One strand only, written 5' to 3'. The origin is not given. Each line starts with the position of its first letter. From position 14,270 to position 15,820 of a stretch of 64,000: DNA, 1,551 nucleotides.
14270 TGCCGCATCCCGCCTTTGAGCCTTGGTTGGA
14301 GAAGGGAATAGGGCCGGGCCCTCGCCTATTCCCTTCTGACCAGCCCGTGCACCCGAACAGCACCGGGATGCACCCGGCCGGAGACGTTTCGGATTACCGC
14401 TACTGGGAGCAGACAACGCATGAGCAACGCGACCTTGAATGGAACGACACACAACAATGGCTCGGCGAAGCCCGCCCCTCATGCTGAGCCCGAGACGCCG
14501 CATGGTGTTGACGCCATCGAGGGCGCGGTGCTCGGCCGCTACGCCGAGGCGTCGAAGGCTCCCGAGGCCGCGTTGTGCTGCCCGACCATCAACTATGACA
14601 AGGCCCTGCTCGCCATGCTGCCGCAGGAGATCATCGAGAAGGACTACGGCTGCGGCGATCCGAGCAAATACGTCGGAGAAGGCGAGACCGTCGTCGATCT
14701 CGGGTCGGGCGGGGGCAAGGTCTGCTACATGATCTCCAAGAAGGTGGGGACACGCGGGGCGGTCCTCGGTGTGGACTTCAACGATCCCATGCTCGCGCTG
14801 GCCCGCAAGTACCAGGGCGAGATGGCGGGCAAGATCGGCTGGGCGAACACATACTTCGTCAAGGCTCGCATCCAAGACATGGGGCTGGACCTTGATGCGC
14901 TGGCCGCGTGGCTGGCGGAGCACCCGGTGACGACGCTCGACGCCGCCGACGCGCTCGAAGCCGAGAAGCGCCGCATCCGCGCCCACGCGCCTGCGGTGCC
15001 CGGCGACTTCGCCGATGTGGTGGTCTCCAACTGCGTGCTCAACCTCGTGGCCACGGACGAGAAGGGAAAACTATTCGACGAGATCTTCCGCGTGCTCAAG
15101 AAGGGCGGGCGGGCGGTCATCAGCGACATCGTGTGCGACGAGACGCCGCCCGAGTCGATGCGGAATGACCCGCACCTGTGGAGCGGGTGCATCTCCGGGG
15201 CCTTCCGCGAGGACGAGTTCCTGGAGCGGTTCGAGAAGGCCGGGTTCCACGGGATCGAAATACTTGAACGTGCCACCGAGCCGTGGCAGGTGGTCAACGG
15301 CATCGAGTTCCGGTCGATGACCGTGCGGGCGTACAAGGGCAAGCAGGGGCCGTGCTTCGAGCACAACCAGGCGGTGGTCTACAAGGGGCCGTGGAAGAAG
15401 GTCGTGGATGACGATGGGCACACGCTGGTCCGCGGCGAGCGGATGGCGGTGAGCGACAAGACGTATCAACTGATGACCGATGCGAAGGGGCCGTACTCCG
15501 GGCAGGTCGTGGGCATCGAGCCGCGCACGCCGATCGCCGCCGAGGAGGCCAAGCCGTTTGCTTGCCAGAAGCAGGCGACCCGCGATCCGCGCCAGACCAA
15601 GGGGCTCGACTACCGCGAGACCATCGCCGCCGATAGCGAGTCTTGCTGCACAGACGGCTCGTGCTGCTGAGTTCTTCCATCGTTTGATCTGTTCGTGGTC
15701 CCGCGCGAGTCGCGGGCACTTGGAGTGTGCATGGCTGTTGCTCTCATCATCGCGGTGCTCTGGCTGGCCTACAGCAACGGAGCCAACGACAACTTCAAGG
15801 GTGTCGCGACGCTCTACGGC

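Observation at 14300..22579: Identical 34-nt bipartite palindromic motif upstream of arsM and of the TVP38-DUF547/reductase/GT operon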

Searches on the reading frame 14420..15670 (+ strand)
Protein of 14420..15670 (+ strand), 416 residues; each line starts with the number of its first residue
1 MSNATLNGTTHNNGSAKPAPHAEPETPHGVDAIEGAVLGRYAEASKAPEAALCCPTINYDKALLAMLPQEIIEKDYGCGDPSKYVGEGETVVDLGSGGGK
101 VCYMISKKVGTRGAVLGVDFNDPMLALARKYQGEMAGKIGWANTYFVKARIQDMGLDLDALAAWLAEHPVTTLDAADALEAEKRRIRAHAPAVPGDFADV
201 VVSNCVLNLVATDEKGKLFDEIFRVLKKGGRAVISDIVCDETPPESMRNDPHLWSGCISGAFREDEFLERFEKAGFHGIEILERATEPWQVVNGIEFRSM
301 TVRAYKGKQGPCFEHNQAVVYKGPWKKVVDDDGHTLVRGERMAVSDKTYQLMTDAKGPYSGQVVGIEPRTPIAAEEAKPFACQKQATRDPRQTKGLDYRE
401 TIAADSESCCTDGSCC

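Call 13: search_protein_families(library=pfam, proteins=[window:14420-15670:+])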
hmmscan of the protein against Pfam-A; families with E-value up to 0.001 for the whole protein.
window:14420-15670:+ (416 aa): 6 families
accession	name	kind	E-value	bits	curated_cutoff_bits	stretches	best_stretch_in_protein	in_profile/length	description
PF13847.12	Methyltransf_31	-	9.5e-19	68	27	2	182-275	59-145/145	Methyltransferase domain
PF13649.12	Methyltransf_25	-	1.2e-12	48.8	27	1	91-166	1-70/97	Methyltransferase domain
PF08241.18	Methyltransf_11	-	1.2e-11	45.5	21.2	1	184-234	47-95/95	Methyltransferase domain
PF01209.24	Ubie_methyltran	-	3.2e-08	33.7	20.1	1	86-149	46-105/233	ubiE/COQ5 methyltransferase family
PF13489.12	Methyltransf_23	-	2e-07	31.3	27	1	87-278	22-161/164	Methyltransferase domain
PF08242.18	Methyltransf_12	-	3.5e-07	31.3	30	0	172-231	44-97/98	Methyltransferase domain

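Call 15: find_encoding_contigs(protein=window:14420-15670:+, flank=10000, max_places=6)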
Protein window:14420-15670:+ (416 aa): 4 contigs read that carry it; 3 places shown.
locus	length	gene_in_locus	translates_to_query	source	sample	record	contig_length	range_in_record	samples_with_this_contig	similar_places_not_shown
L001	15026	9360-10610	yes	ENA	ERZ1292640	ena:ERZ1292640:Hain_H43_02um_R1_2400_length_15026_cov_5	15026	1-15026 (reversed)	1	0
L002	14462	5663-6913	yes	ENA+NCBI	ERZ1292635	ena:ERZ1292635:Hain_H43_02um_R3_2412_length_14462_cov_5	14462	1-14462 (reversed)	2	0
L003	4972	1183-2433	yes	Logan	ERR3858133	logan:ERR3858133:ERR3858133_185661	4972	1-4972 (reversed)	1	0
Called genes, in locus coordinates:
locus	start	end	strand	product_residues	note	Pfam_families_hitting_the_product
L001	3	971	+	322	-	?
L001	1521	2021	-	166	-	PF00578:AhpC-TSA (weak), PF00085:Thioredoxin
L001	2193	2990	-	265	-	PF00089:Trypsin (weak), PF13365:Trypsin_2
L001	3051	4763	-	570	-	PF11376:DUF3179, PF00578:AhpC-TSA, PF08534:Redoxin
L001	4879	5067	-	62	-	-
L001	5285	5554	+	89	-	-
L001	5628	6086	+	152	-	-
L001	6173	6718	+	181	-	PF02627:CMD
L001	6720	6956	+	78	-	-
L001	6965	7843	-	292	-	PF07228:SpoIIE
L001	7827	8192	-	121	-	PF08281:Sigma70_r4_2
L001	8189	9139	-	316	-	PF01048:PNP_UDP_1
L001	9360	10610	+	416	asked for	PF01209:Ubie_methyltran (faint), PF13489:Methyltransf_23 (weak), PF13649:Methyltransf_25 (weak), PF13847:Methyltransf_31, PF08242:Methyltransf_12 (faint), PF08241:Methyltransf_11 (weak), PF13847:Methyltransf_31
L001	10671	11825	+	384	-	PF01384:PHO4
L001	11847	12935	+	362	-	PF04055:Radical_SAM, PF12345:DUF3641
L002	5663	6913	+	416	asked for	PF01209:Ubie_methyltran (faint), PF13489:Methyltransf_23 (weak), PF13649:Methyltransf_25 (weak), PF13847:Methyltransf_31, PF08242:Methyltransf_12 (faint), PF08241:Methyltransf_11 (weak), PF13847:Methyltransf_31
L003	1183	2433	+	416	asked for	PF01209:Ubie_methyltran (faint), PF13489:Methyltransf_23 (weak), PF13649:Methyltransf_25 (weak), PF13847:Methyltransf_31, PF08242:Methyltransf_12 (faint), PF08241:Methyltransf_11 (weak), PF13847:Methyltransf_31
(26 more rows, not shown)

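Call 37: find_related_loci(query=window:14420-15670:+, collection=metagenome_contigs, flank=6000)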
Query window:14420-15670:+ (416 aa) in metagenome_contigs; peptide patterns used: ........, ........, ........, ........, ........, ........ (x = any residue, [..] = any of these).
600 stretches matched a pattern (row limit reached: there are more); 583 encode a relative of the query (tblastn E <= 1e-3); the best 80 are kept; 80 distinct loci.
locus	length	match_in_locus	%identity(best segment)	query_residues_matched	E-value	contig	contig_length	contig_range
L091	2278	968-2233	85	5-416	0e+0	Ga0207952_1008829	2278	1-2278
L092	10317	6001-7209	83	1-416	0e+0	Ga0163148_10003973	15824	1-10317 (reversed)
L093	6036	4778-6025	82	3-416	0e+0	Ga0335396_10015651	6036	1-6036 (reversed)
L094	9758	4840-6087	82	3-416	0e+0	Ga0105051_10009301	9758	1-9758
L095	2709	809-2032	84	1-408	0e+0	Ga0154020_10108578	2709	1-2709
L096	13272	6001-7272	83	1-415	0e+0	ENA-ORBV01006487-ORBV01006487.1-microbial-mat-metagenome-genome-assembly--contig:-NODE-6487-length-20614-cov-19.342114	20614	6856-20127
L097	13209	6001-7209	81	1-416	0e+0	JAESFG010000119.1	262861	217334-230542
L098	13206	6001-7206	75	18-416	0e+0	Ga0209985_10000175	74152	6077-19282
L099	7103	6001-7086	85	1-359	0e+0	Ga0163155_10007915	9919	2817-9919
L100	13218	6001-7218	82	1-416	0e+0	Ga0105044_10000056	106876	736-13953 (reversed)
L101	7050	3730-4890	65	31-416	1e-172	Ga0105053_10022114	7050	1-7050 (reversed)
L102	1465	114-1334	60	7-416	0e+0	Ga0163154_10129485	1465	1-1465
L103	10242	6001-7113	62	33-403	2e-163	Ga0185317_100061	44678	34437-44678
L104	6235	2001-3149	61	33-416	1e-163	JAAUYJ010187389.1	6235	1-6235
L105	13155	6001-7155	62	33-416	3e-162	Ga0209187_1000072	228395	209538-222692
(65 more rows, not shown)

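Call 48: search_protein_families(library=ncbifam, proteins=[window:14420-15670:+], max_evalue=0.001)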
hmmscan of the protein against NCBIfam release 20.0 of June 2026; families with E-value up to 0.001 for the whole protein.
window:14420-15670:+ (416 aa): 17 families
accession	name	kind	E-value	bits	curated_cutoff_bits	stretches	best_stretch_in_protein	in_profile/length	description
NF040538.1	methyl_ArsM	equivalog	7.1e-90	301.7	500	1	49-348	23-323/356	arsinothricin biosynthesis methyltransferase ArsM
NF008823.0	PRK11873.1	subfamily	1.4e-48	165.7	263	2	193-286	142-233/272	arsenite methyltransferase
NF038099.1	AsSugarArsM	exception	4.7e-34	118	400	2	193-354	130-300/321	arsenosugar biosynthesis arsenite methyltransferase ArsM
NF041537.1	ArsM_AhpD_UU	exception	1.8e-30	105.9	510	2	168-284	116-230/345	arsenite methyltransferase/AhpD domain selenoprotein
NF041536.1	ArsM_DUF2284_UU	exception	2.4e-25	88.8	575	2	193-285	141-231/459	arsenite methyltransferase/DUF2284 domain selenoprotein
NF047649.1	MTase_UXPK_star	exception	1.8e-24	86.2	460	2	192-280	141-227/283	methyltransferase/UXPK-star double selenoprotein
NF045667.1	MTase_DVU1556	equivalog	1.5e-17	63.7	155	1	181-286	68-169/213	DVU_1556 family methyltransferase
NF040539.1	AST_met_ArsM_2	exception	5.5e-17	62.5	240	1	195-283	127-212/262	putative arsinothricin biosynthesis methyltransferase ArsM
NF043040.1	corrin_prot_MT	hypoth_equivalog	6.9e-11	42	180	2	155-242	68-155/216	corrinoid protein-associated methyltransferase CpaM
NF001244.0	PRK00216.1-5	equivalog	7.2e-11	41.8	216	1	87-156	48-119/236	bifunctional demethylmenaquinone methyltransferase/2-methoxy-6-polyprenyl-1,4-benzoquinol methylase UbiE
NF052510.1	methyltran_MpqE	exception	3.5e-09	36.4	335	1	87-130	46-89/234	methyl-plastoquinone biosynthesis methyltransferase MpqE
TIGR01934.1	MenG_MenH_UbiE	subfamily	4.1e-08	32.8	158.35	1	87-144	39-95/223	ubiquinone/menaquinone biosynthesis methyltransferase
NF001240.0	PRK00216.1-1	equivalog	5.3e-08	32.2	378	1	85-133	61-109/251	bifunctional demethylmenaquinone methyltransferase/2-methoxy-6-polyprenyl-1,4-benzoquinol methylase UbiE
TIGR02752.1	MenG_heptapren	equivalog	1.7e-05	24.5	419.85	1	85-131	43-89/231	demethylmenaquinone methyltransferase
NF001243.0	PRK00216.1-4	equivalog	5.3e-05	22.7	235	1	85-131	45-91/237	demethylmenaquinone methyltransferase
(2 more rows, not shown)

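Call 66: search_protein_families(library=pfam, proteins=[L092:1207-3798:+], max_evalue=0.001)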
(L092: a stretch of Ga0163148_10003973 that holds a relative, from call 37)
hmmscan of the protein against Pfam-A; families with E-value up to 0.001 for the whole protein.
L092:1207-3798:+ (863 aa): 3 families
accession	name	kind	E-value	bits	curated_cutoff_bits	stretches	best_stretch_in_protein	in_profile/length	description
PF03190.21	Thioredox_DsbH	-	2e-72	242.9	27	1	59-220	1-162/163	Protein of unknown function, DUF255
PF13899.12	Thioredoxin_7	-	1.1e-11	45.2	27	1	79-143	1-65/83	Thioredoxin-like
PF11412.14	DsbD_N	-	9e-09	35.8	25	1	728-852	14-114/119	Thiol:disulfide interchange protein DsbD, N-terminal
